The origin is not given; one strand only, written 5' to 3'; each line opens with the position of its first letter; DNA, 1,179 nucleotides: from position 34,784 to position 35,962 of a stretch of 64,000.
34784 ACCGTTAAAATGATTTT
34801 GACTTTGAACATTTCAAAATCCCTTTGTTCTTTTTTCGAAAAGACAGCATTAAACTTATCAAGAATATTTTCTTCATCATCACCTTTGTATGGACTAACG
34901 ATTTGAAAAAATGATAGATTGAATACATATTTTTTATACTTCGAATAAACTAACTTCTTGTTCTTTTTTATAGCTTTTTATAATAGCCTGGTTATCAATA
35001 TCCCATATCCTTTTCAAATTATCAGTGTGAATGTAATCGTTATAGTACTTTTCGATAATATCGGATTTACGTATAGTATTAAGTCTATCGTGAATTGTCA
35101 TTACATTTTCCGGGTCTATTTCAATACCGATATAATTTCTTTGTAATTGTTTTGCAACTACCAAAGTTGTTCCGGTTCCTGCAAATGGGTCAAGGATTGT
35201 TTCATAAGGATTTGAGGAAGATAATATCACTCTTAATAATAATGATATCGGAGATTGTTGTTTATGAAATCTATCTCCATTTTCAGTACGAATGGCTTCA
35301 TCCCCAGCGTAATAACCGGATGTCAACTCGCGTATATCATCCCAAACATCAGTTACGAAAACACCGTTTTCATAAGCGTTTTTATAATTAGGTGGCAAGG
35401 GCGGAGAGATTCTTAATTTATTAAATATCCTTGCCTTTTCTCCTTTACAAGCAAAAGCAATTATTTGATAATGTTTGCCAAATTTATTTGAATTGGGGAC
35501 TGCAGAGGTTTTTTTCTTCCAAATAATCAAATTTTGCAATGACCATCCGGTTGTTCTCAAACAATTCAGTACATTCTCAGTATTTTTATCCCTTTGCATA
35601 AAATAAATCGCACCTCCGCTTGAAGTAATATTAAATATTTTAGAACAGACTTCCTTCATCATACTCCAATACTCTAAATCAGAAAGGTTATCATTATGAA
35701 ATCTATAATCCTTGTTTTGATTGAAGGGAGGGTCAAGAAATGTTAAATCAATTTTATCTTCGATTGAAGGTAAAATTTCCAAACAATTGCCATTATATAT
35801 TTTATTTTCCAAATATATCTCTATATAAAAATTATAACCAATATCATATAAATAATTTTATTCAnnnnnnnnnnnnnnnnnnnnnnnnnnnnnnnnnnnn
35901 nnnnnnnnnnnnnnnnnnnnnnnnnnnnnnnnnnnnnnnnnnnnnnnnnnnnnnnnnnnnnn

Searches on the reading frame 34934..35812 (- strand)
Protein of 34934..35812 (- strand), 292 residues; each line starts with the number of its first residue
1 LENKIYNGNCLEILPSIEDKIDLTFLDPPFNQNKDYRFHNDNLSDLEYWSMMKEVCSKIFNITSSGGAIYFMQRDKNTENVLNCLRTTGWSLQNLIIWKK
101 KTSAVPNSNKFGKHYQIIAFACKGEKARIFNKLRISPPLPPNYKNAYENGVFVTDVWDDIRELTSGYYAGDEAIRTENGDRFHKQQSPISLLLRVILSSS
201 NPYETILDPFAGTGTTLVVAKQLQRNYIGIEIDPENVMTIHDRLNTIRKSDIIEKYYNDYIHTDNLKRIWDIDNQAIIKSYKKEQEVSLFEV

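Call 3: search_protein_families(library=pfam, proteins=[window:34934-35812:-], max_evalue=0.01)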
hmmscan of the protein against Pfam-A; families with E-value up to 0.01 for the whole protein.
window:34934-35812:- (292 aa): 4 families
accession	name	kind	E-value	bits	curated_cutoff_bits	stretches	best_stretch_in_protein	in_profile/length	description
PF01555.25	N6_N4_Mtase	-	7.9e-42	144.1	26.7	1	21-238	1-217/221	DNA methylase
PF03602.21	Cons_hypoth95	-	0.0007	19.7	24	0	16-45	109-135/182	Conserved hypothetical protein 95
PF02086.21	MethyltransfD12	-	0.00076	19.7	22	0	202-256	20-73/253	D12 class N6 adenine-specific DNA methyltransferase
PF01170.24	UPF0020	-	0.0045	17.2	22.3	0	196-232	22-58/197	RMKL-like, methyltransferase domain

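Call 4: search_protein_families(library=padloc, proteins=[window:34934-35812:-], max_evalue=0.01)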
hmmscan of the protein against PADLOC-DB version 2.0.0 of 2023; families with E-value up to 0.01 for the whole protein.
window:34934-35812:- (292 aa): 70 families (the best 25 are shown)
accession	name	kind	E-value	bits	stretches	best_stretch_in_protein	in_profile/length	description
PDLC03371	MTase_II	-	1.6e-39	134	1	2-249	10-257/260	Type II methyltransferase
PDLC03299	MTase_II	-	1.6e-36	124.4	1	2-275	14-290/296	Type II methyltransferase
PDLC03216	MTase_II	-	5.7e-32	109.1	1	2-251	11-262/364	Type II methyltransferase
PDLC03738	oMTase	-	1.5e-28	97.6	1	3-251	21-272/376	orphan methyltransferase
PDLC03353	MTase_II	-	1.1e-26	92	1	3-247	10-253/260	Type II methyltransferase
PDLC03238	MTase_II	-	2.9e-26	90.5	1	4-267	125-389/428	Type II methyltransferase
PDLC03320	MTase_II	-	5.5e-22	76.3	1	5-250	35-280/289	Type II methyltransferase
PDLC03387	MTase_II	-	8e-22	75.7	1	84-247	134-278/289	Type II methyltransferase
PDLC03339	MTase_II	-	1.9e-21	74.3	2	184-270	211-300/399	Type II methyltransferase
PDLC03230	MTase_II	-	5.3e-20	70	1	3-240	36-278/360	Type II methyltransferase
PDLC03636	MTase_III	-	4.3e-18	63.4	2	162-245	323-406/575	Type III methyltransferase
PDLC03228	MTase_II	-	1e-17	62.8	1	178-251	139-212/227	Type II methyltransferase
PDLC03638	MTase_III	-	1.5e-17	61.3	2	171-245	608-678/816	Type III methyltransferase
PDLC03350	MTase_II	-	1.7e-17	61.8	1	3-250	57-301/312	Type II methyltransferase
PDLC03265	MTase_II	-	5.4e-17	60.2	2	183-246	267-330/333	Type II methyltransferase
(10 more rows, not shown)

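Call 5: search_protein_families(library=ncbifam, proteins=[window:34934-35812:-], max_evalue=0.01)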
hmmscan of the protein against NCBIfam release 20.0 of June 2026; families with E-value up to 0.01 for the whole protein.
window:34934-35812:- (292 aa): 5 families
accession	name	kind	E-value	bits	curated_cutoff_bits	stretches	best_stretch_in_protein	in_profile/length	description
NF008572.0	PRK11524.1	equivalog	3.7e-32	111.6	292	2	3-134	15-146/294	adenine-specific DNA-methyltransferase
NF050803.1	DnaMtaseCcrMCaul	equivalog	1.7e-28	99.6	830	1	2-251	3-254/350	adenine-specific DNA-methyltransferase CcrM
NF010253.0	PRK13699.1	subfamily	7e-13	48.8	244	1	178-250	139-211/226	DNA methyltransferase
NF008748.0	PRK11783.1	equivalog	0.0048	15.1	466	0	3-72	594-658/704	bifunctional 23S rRNA (guanine(2069)-N(7))-methyltransferase RlmK/23S rRNA (guanine(2445)-N(2))-methyltransferase RlmL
TIGR01177.1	TIGR01177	hypoth_equivalog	0.0058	16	316.55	0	197-235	177-215/330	TIGR01177 family methyltransferase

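Call 23: find_homologous_proteins(query=window:34934-35812:-, max_evalue=1e-10)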
Query window:34934-35812:- (292 aa): 3926 proteins with E <= 1e-10 among 4724 candidates; the best 120 are listed.
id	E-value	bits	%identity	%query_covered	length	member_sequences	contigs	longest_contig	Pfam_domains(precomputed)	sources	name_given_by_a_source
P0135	5.2e-197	671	100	100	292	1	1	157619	PF01555.25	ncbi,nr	ncbi:MAG: modification methylase [Ignavibacteria bacterium]|nr:modification methylase [Ignavibacteri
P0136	8.4e-151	519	75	100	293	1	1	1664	PF01555.25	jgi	-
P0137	9.5e-151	519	75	100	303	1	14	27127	PF01555.25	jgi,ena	-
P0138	6.8e-147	507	74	100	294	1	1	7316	PF01555.25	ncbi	-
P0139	1.9e-146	505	73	100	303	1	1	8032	PF03602.22,PF02086.22,PF01555.25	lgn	-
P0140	2.0e-146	505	73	100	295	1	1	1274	PF01555.25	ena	-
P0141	6.7e-146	503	73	100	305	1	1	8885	PF01555.25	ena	-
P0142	1.2e-144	499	72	100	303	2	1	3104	PF03602.22,PF01555.25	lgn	-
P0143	2.5e-144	498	73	99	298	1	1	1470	PF03602.22,PF01555.25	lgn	-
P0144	2.9e-144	498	74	99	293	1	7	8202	PF01555.25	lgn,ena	-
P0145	3.4e-144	498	73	100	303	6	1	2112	PF03602.22,PF01555.25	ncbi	-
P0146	4.4e-144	497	77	93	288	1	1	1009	PF01555.25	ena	-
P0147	1.3e-143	496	72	100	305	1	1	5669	PF01555.25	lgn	-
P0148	1.8e-143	495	72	100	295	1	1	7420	PF01555.25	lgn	-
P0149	3.4e-143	495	71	99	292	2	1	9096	PF01555.25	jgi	jgi:DNA modification methylase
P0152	1.1e-142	493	72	100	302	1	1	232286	PF02086.22,PF01555.25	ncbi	ncbi:MAG: site-specific DNA-methyltransferase [bacterium]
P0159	2.7e-140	485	72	99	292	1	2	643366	PF01555.25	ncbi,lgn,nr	ncbi:MAG: site-specific DNA-methyltransferase [Bacteroidetes bacterium]|nr:MAG: site-specific DNA-me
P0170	8.7e-135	467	70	98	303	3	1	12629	PF01555.25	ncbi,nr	ncbi:MAG: modification methylase [Candidatus Altiarchaeales archaeon HGW-Altiarchaeales-1]|nr:MAG: m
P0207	1.4e-130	453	69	98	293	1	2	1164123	PF03602.22,PF01555.25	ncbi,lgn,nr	ncbi:MAG: site-specific DNA-methyltransferase [Anaerolineales bacterium]|nr:site-specific DNA-methyl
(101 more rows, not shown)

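Call 24: find_encoding_contigs(protein=P0137, flank=5000, max_places=4)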
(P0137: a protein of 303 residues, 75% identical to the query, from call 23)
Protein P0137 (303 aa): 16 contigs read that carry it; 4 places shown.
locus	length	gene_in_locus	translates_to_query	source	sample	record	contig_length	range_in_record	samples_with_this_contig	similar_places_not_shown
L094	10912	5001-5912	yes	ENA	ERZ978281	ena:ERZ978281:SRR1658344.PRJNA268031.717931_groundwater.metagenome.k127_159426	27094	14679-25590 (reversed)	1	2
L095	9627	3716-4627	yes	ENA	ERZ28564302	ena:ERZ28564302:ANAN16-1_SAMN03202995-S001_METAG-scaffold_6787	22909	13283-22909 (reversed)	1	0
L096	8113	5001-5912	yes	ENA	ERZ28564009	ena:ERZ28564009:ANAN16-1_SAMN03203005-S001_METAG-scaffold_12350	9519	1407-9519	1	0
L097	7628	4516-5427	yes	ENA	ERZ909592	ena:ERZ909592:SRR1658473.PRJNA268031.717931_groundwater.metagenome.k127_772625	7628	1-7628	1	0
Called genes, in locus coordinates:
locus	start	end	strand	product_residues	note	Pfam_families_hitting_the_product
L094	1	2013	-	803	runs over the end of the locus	PF00133:tRNA-synt_1, PF01921:tRNA-synt_1f (faint), PF01406:tRNA-synt_1e (faint), PF09334:tRNA-synt_1g, PF08264:Anticodon_1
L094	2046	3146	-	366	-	PF00581:Rhodanese, PF00753:Lactamase_B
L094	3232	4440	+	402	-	PF00004:AAA, PF25361:AAA_lid_RFC1 (faint), PF21960:RCF1-5-like_lid (weak)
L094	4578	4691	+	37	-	-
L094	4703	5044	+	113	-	-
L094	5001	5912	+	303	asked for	PF01555:N6_N4_Mtase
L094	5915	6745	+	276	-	-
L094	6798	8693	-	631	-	PF05345:He_PIG (faint), PF17963:Big_9 (faint), PF17803:Cadherin_4 (faint), PF02010:REJ (faint), PF13473:Cupredoxin_1 (faint), PF00801:PKD (weak), PF18911:PKD_4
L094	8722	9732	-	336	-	PF17803:Cadherin_4 (faint), PF17892:Cadherin_5 (faint), PF00801:PKD (faint), PF05345:He_PIG (faint), PF18911:PKD_4 (weak), PF17963:Big_9 (weak)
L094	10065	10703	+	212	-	PF14528:LAGLIDADG_3 (weak)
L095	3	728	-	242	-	?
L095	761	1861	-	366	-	PF00581:Rhodanese, PF00753:Lactamase_B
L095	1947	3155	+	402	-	PF00004:AAA, PF25361:AAA_lid_RFC1 (faint), PF21960:RCF1-5-like_lid (weak)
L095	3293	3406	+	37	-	-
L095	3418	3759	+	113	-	-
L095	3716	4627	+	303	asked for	PF01555:N6_N4_Mtase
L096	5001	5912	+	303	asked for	PF01555:N6_N4_Mtase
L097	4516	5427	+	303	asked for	PF01555:N6_N4_Mtase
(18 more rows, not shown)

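Call 25: find_encoding_contigs(protein=P0152, flank=5000, max_places=2)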
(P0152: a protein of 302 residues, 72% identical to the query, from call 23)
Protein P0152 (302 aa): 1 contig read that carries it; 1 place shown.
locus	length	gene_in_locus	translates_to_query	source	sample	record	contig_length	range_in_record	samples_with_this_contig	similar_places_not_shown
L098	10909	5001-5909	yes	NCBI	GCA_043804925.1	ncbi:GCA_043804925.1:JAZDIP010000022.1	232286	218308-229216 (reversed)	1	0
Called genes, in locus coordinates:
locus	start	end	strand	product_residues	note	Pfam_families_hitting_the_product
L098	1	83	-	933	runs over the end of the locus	PF01326:PPDK_N, PF00391:PEP-utilizers, PF02896:PEP-utilizers_C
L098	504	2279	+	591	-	PF01336:tRNA_anti-codon, PF00152:tRNA-synt_2, PF02938:GAD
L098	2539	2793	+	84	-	PF22513:FitA-like_RHH (weak)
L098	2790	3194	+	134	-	PF01850:PIN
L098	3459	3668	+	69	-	PF04014:MazE_antitoxin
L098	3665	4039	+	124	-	PF01850:PIN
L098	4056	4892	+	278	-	PF02498:Bro-N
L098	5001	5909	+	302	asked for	PF02086:MethyltransfD12 (faint), PF01555:N6_N4_Mtase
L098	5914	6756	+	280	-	-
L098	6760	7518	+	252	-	PF13201:PCMD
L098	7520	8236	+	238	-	PF13568:OMP_b-brl_2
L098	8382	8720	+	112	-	-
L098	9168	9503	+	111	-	-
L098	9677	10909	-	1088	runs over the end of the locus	PF01839:FG-GAP (faint), PF13517:FG-GAP_3, PF07593:UnbV_ASPIC, PF00041:fn3 (faint), PF16656:Pur_ac_phosph_N (faint), PF25788:Ig_Rha78A_N (faint), PF18962:Por_Secre_tail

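Call 26: find_encoding_contigs(protein=P0159, flank=5000, max_places=2)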
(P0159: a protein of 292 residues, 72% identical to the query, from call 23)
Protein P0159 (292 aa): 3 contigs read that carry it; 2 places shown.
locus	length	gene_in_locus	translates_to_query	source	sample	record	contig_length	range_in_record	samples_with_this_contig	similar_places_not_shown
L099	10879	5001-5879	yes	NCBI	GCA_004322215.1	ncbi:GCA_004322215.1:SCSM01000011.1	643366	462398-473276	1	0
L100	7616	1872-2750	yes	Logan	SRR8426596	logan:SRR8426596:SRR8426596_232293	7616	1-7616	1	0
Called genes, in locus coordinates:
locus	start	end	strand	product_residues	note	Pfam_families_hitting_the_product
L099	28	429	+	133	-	PF02033:RBFA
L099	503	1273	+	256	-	PF01509:TruB_N, PF16198:TruB_C_2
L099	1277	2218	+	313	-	PF01467:CTP_transf_like (weak), PF06574:FAD_syn, PF01687:Flavokinase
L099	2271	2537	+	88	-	PF00312:Ribosomal_S15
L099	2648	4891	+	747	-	PF01138:RNase_PH, PF03725:RNase_PH_C, PF03726:PNPase, PF01138:RNase_PH, PF00013:KH_1, PF00575:S1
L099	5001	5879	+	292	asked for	PF01555:N6_N4_Mtase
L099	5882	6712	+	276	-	-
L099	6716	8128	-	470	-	-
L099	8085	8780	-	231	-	PF08713:DNA_alkylation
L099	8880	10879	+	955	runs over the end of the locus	PF13180:PDZ_2 (weak), PF17820:PDZ_6 (weak), PF07228:SpoIIE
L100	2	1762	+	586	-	?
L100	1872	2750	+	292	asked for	PF01555:N6_N4_Mtase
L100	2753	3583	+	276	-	-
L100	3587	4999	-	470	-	-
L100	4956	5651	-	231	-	PF08713:DNA_alkylation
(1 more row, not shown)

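Call 31: search_protein_families(library=pfam, proteins=[L094:5915-6745:+, L098:5914-6756:+, L099:5882-6712:+], max_evalue=1)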
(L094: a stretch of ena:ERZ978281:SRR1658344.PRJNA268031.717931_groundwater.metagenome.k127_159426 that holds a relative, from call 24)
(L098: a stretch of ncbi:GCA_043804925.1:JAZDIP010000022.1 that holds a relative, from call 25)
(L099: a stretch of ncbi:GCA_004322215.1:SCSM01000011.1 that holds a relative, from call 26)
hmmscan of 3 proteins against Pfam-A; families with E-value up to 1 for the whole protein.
L094:5915-6745:+ (276 aa): 3 families
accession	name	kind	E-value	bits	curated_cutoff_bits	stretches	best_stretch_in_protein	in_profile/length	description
PF13091.12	PLDc_2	-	0.0041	17.4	27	1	87-177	50-131/132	PLD-like domain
PF12247.13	MKT1_N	-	0.049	14.4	27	1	111-163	12-62/90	Temperature dependent protein affecting M2 dsRNA replication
PF18294.6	Pept_S41_N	-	0.32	11.3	25.9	0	157-186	18-49/49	Peptidase S41 N-terminal domain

L098:5914-6756:+ (280 aa): 3 families
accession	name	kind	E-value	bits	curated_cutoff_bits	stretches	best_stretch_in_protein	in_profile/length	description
PF12674.12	Zn_ribbon_2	-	0.0051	17.9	22.5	1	124-176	24-76/81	Putative zinc ribbon domain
PF25371.1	DUF7884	-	0.028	15.1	27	1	137-184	39-85/90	Domain of unknown function (DUF7884)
PF11767.14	SET_assoc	-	0.045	13.8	24.1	1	254-275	22-43/66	Histone lysine methyltransferase SET associated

L099:5882-6712:+ (276 aa): 0 families

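Call 32: search_protein_families(library=padloc, proteins=[L094:5915-6745:+, L098:5914-6756:+, L099:5882-6712:+], max_evalue=0.1)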
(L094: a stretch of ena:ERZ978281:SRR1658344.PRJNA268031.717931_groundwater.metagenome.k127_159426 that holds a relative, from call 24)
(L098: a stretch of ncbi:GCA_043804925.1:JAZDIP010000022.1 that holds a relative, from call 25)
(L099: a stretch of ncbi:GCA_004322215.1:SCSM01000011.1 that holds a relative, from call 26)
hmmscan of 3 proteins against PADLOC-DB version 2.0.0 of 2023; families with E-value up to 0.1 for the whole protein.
L094:5915-6745:+ (276 aa): 0 families

L098:5914-6756:+ (280 aa): 0 families

L099:5882-6712:+ (276 aa): 0 families

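Call 36: search_solved_structures(query=A3, max_evalue=1, show_alignments=2)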
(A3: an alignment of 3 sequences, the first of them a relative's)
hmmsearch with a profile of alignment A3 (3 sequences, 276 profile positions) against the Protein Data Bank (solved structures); distinct sequences matched with E-value up to 1: 1.
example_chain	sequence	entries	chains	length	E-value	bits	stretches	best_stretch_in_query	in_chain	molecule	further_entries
3dde_A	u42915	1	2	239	0.65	12.5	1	162-214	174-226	TENA/THI-4 protein, Domain of Unknown Function with a Heme Oxygenase-like Fold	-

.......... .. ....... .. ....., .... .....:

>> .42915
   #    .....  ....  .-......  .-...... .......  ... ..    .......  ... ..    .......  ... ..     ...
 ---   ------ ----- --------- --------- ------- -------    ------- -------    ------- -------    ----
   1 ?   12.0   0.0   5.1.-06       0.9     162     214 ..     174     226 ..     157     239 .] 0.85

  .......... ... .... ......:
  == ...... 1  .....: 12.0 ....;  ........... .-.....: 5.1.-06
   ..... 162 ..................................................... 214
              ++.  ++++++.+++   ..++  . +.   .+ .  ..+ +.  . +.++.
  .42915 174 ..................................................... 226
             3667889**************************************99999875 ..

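Call 49: search_dna_similar(query=L094:5915-6745:+, collection=plasmids, mode=protein, max_evalue=0.001, max_rows=10)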
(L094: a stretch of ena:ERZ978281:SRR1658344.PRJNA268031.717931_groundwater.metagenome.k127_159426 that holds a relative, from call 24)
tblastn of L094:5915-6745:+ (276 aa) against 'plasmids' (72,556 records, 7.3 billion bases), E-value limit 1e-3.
No match.

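Call 51: search_protein_families(library=ncbifam, proteins=[L094:5915-6745:+, L098:5914-6756:+, L099:5882-6712:+], max_evalue=1)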
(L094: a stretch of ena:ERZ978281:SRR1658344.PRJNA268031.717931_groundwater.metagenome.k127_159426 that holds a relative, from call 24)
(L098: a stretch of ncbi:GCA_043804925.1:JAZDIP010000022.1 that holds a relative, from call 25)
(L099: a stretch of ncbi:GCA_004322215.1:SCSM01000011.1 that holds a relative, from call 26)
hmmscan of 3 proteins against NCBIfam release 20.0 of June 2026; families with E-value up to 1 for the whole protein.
L094:5915-6745:+ (276 aa): 1 family
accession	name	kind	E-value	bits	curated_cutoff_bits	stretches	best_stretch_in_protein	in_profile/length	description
TIGR04388.1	Lepto_longest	subfamily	0.021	12.4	45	1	49-105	1180-1232/1693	TIGR04388 family protein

L098:5914-6756:+ (280 aa): 0 families

L099:5882-6712:+ (276 aa): 0 families
